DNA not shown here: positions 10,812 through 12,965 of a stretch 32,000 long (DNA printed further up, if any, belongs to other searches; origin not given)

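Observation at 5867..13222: Seven-kb co-directional gene train of unknown function: Zn-ribbon trio, ATPase, TM protein, paralog pair, 1137-aa giant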

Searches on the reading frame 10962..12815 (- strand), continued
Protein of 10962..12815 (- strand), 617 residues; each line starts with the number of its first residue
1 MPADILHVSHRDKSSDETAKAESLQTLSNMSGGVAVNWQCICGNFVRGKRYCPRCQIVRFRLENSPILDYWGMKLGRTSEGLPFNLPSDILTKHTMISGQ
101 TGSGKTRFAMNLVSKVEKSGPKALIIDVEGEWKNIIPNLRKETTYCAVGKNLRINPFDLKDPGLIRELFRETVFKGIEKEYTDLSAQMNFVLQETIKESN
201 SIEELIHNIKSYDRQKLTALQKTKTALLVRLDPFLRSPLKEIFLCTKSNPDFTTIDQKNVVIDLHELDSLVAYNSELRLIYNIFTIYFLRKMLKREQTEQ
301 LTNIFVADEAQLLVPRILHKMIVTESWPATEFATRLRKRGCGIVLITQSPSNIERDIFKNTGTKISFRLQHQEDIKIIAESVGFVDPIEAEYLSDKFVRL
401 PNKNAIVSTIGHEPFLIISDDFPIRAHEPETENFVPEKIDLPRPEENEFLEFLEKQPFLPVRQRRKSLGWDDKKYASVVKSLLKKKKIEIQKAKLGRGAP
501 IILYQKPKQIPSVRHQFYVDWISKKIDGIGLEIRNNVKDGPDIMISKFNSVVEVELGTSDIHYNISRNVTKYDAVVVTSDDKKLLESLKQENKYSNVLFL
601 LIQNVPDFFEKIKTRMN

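Call 59: search_protein_families(library=pfam, proteins=[L008:11840-12145:+, L013:14830-16161:+, L013:16136-16369:+, L003:10354-11364:+, L003:11382-13679:+, L007:12629-14122:+, L007:14126-15616:+], max_evalue=0.1)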
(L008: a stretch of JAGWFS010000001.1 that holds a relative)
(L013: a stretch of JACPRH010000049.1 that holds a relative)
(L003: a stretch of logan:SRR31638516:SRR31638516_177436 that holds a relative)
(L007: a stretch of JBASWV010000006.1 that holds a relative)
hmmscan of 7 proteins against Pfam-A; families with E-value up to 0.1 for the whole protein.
L008:11840-12145:+ (101 aa): 1 family
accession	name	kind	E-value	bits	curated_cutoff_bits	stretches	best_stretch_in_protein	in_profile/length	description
PF11171.13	DUF2958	-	0.0024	18.6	21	1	33-75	39-81/111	Protein of unknown function (DUF2958)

L013:14830-16161:+ (443 aa): 4 families
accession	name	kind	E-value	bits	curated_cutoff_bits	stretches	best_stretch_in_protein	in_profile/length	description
PF01555.25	N6_N4_Mtase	-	1.6e-54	185.7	26.7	1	12-432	1-221/221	DNA methylase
PF08241.18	Methyltransf_11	-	0.00012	23.1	21.2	0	41-64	71-94/95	Methyltransferase domain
PF13649.12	Methyltransf_25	-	0.0076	17.4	27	0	401-435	6-42/97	Methyltransferase domain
PF02086.21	MethyltransfD12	-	0.027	14.7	22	0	393-430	21-58/253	D12 class N6 adenine-specific DNA methyltransferase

L013:16136-16369:+ (77 aa): 2 families
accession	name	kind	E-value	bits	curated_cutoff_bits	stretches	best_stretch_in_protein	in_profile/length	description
PF08066.17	PMC2NT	-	0.028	15.4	23.3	1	37-65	17-45/91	PMC2NT (NUC016) domain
PF12830.13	Nipped-B_C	-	0.055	14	26.4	1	5-64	80-144/186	Sister chromatid cohesion C-terminus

L003:10354-11364:+ (336 aa): 3 families
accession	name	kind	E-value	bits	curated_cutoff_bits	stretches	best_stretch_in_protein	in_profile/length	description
PF07848.18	PaaX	-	0.00015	22.4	24.8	1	294-326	39-70/70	PaaX-like protein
PF22665.2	DUF6293_C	-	0.0062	17.4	27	0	286-330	54-98/101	DUF6293 C-terminal winged helix domain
PF08849.17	BrxA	-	0.07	13.3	23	0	270-326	120-176/184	BrxA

L003:11382-13679:+ (765 aa): 1 family
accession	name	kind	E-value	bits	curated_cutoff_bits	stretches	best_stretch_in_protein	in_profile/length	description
PF13589.12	HATPase_c_3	-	0.0074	16.8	25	1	122-185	19-85/137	Histidine kinase-, DNA gyrase B-, and HSP90-like ATPase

L007:12629-14122:+ (497 aa): 1 family
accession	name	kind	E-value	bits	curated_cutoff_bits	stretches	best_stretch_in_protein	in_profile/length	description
PF04326.19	SLFN_AlbA_2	-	3.3e-11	44.2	25.3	1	17-152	1-114/118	Schlafen, AlbA_2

L007:14126-15616:+ (496 aa): 1 family
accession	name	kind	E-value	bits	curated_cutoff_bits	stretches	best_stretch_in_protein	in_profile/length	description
PF02171.23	Piwi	-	2.1e-05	24.4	28.9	1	204-352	14-157/302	Piwi domain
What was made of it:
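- On Pfam DUF2958 (g67 family): The single member scanned in call 59 (L008) scores 18.6 bits against a cutoff of 21 (E = 0.0024).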

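Call 66: find_encoding_contigs(protein=P0025, flank=10000, max_places=1)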
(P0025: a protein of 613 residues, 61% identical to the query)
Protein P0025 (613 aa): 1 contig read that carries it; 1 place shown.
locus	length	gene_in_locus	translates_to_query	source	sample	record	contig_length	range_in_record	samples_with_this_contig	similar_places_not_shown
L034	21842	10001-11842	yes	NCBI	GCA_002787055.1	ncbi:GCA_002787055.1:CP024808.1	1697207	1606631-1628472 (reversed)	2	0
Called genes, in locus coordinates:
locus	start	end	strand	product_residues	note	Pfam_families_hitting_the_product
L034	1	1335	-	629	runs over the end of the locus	PF00122:E1-E2_ATPase, PF00702:Hydrolase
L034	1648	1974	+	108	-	PF12802:MarR_2 (weak), PF12840:HTH_20, PF01022:HTH_5, PF09339:HTH_IclR (weak)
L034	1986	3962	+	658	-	PF00122:E1-E2_ATPase, PF00702:Hydrolase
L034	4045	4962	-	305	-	-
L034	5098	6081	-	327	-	PF13191:AAA_16, PF13401:AAA_22, PF00004:AAA (weak), PF22703:Cdc6_lid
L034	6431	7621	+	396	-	PF00589:Phage_integrase (weak)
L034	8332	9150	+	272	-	PF13338:AbiEi_4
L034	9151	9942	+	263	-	PF08843:AbiEii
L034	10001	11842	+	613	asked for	PF01935:DUF87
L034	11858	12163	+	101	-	-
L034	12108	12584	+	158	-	-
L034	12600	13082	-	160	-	-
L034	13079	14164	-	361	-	-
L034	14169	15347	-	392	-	-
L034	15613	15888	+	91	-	PF08817:YukD (weak)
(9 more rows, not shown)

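Call 85: predict_structure(alignment_id=A3)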
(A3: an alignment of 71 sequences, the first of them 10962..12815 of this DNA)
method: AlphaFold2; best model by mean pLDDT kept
length: 617 residues; sequences in the alignment: 71
mean_pLDDT: 85.0   pTM: 0.65
mean pLDDT of the five models: 85.0, 84.4, 84.2, 82.9, 82.6
residues with pLDDT >= 90: 278; 70-90: 274; 50-70: 29; < 50: 36
segments of 3 or more residues with pLDDT < 50: 1-33, 325-327
pLDDT, mean of each block of 10 residues (from residue 1): 32 42 37 64 84 83 89 93 92 93 94 95 95 95 91 90 89 86 86 92 92 85 91 86 86 92 90 83 92 89 95 77 52 81 95 86 94 92 85 91 94 93 89 60 81 88 89 90 88 86 88 91 91 80 89 88 88 92 90 90 91 75
secondary structure, 60 per line:
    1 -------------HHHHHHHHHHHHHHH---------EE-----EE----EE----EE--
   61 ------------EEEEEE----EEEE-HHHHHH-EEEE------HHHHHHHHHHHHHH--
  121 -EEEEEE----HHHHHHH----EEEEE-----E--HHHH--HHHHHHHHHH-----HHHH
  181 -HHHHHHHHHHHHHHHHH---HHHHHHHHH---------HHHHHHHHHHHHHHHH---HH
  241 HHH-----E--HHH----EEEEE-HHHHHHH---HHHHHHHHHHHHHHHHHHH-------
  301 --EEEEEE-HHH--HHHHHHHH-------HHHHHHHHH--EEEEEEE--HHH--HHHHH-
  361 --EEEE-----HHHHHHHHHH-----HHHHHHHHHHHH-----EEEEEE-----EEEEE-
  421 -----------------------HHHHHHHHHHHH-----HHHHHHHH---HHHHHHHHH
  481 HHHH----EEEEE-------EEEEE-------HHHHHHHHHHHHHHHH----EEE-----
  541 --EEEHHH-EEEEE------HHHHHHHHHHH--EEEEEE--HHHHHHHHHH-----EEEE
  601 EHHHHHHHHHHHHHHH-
elements in order: H14-28 E73-78 E83-86 H88-93 E95-98 H105-118 E122-127 H132-138 E143-147 H156-159 H162-171 H177-180 H182-198 H202-210 H220-235 H239-243 E259-263 H265-271 H275-293 E303-308 H315-322 H330-338 E341-347 H355-359 E363-366 H372-381 H387-398 E404-409 E415-419 H444-455 H461-468 H472-484 E489-493 E501-505 H513-528 E533-535 E543-545 E550-554 H561-571 E574-579 H582-591 E597-601 H602-616
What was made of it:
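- On HerA helicase proper (HerA-NurA end resection): Only a zinc ribbon and two short strands precede Walker A in the model (call 85).
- The protein has a fused nuclease-like C-terminal domain (call 85).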

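Call 87: fold_search(model_id=the predicted structure, library=pdb)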
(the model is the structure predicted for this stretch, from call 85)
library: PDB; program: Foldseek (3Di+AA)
matches with E <= 10: 1220; with E <= 0.001: 170
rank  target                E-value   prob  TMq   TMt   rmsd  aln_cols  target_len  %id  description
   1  4d2i_A                3.4e-16  1.00  0.39  0.50   7.9       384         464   18  Crystal structure of the HerA hexameric DNA translocase from Sulfolobus solfataricus bound to AMP-PNP (released 2014-12-03)
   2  4d2i_B                4.8e-16  1.00  0.39  0.51   7.3       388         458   18  Crystal structure of the HerA hexameric DNA translocase from Sulfolobus solfataricus bound to AMP-PNP (released 2014-12-03)
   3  4ag5_B                1.5e-13  1.00  0.44  0.69   4.7       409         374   18  Structure of VirB4 of Thermoanaerobacter pseudethanolicus (released 2012-07-04)
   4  8wod_D                2.3e-13  1.00  0.39  0.47   9.2       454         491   18  Cryo-EM structure of SIR2/HerA complex (released 2024-09-11)
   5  8wj3_N                2.3e-13  1.00  0.39  0.44  12.9       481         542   17  Cryo-EM structure of a bacterial protein (released 2024-09-11)
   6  9x1m_A                4.0e-13  1.00  0.42  0.45  12.6       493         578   15  The cryo-EM structure of HerA-NurA complex with AMPPNP and dsDNA from Thermococcus kodakarensis (released 2026-02-04)
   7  8wj3_D                7.9e-13  1.00  0.38  0.45   9.5       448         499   16  Cryo-EM structure of a bacterial protein (released 2024-09-11)
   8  4ag5_A                1.2e-12  1.00  0.44  0.69   4.7       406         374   17  Structure of VirB4 of Thermoanaerobacter pseudethanolicus (released 2012-07-04)
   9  8wiv_M                1.4e-12  1.00  0.41  0.40  12.6       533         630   15  Cryo-EM structure of a bacterial protein (released 2024-09-11)
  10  4ag6_B                1.5e-12  1.00  0.43  0.67   5.6       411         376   18  Structure of VirB4 of Thermoanaerobacter pseudethanolicus (released 2012-07-04)
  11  7es4                  2.3e-12  1.00  0.44  0.69   4.8       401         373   17  the crystral structure of DndH-C-domain (released 2022-05-11)
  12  8wiv_D                2.3e-12  1.00  0.38  0.38  13.1       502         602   15  Cryo-EM structure of a bacterial protein (released 2024-09-11)
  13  8rtd_O                3.8e-12  1.00  0.38  0.31  13.3       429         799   16  Stalk-Arches-IMC structure from the fully-assembled R388 type IV secretion system determined by cryo-EM. (released 2024-06-19)
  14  8wiv_O                4.3e-12  1.00  0.39  0.37  12.8       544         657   14  Cryo-EM structure of a bacterial protein (released 2024-09-11)
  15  8xav_A                4.5e-12  1.00  0.43  0.46  11.4       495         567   15  Cryo-EM structure of an anti-phage defense complex (released 2024-06-05)
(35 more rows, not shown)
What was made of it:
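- On FtsK-HerA superfamily P-loop ATPase: Foldseek E = 3e-16 to HerA 4d2i (call 87).
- On Type IV coupling protein (TrwB/VirD4/TraG): The fold similarity is generic to the clade (call 87).
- Closest known: HerA / VirB4 / CedB-CedD / TrwB clade of FtsK-HerA ATPases. Same: Foldseek E = 3e-16 to HerA 4d2i, and TM 0.6-0.7 to the VirB4 C-domain, the DndH C-domain and TrwB (call 87).
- Fold and domain layout are from calls 85 and 87.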

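Call 100: find_related_loci(query=A2, collection=metagenome_contigs, flank=10000)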
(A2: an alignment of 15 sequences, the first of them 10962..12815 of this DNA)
Query A2 (617 aa) in metagenome_contigs; peptide patterns used: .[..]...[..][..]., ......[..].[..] (x = any residue, [..] = any of these).
350 stretches matched a pattern; 65 encode a relative of the query (tblastn E <= 1e-3); 65 distinct loci.
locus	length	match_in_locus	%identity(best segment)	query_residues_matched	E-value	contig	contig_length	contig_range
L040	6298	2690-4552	64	1-614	0e+0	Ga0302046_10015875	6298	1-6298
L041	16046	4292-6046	63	36-617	0e+0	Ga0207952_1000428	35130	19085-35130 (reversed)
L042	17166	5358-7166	62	15-614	0e+0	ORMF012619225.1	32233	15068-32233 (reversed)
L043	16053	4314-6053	63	37-614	0e+0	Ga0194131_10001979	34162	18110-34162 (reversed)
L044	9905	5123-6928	62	16-610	0e+0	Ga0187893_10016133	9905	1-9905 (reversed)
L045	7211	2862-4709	54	1-610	0e+0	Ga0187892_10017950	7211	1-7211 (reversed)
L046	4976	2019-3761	56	36-610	0e+0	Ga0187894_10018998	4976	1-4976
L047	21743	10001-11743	54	36-607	0e+0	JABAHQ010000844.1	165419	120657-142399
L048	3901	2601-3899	68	36-464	0e+0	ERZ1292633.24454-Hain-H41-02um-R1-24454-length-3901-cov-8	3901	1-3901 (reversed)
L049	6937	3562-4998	62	135-614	0e+0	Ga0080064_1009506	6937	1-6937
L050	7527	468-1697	58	204-610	5e-152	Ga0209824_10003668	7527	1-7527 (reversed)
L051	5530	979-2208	58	204-610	1e-153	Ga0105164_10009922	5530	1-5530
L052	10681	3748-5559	43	11-608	3e-148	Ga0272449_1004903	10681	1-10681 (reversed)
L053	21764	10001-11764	44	38-608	1e-147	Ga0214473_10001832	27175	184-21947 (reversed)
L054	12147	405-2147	44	38-608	3e-146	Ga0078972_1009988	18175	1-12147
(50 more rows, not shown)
